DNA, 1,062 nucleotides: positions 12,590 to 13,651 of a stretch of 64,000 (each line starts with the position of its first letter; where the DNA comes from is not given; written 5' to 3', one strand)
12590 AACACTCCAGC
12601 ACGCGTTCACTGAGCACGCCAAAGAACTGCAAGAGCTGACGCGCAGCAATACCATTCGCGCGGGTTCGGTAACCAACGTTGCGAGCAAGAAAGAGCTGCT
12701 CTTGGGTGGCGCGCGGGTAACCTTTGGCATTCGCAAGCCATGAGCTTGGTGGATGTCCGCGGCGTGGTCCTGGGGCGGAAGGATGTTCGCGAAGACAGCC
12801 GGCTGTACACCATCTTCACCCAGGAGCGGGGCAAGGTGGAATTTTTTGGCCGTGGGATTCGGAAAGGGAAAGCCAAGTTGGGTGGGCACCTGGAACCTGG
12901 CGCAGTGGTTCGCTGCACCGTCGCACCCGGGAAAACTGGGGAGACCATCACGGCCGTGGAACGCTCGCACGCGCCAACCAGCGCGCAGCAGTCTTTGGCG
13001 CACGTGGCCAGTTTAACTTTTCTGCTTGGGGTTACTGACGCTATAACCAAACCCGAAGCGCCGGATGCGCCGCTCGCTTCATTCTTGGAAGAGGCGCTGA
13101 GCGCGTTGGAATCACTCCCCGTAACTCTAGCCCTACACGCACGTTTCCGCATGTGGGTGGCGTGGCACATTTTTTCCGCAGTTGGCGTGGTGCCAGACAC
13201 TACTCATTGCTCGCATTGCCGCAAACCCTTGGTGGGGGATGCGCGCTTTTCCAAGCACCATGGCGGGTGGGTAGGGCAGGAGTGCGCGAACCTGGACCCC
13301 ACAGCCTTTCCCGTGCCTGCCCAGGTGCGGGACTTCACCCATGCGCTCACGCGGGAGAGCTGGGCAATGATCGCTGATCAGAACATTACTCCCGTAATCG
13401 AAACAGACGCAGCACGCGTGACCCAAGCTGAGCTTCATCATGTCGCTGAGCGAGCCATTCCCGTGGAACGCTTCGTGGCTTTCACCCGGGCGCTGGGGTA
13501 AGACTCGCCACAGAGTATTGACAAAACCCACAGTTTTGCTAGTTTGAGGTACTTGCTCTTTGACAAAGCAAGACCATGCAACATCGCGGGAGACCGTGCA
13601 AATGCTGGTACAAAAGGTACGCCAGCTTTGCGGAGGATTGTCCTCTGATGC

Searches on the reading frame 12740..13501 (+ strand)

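Call 3: search_protein_families(library=pfam, proteins=[window:12740-13501:+], max_evalue=1)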
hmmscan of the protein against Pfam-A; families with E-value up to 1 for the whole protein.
window:12740-13501:+ (253 aa): 2 families
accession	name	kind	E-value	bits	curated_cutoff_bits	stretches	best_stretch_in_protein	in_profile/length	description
PF11967.14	RecO_N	-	4.2e-14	52.8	27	1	1-74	1-75/80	Recombination protein O N terminal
PF02565.21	RecO_C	-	5.2e-10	39.7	22.1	1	85-234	3-147/157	Recombination protein O C terminal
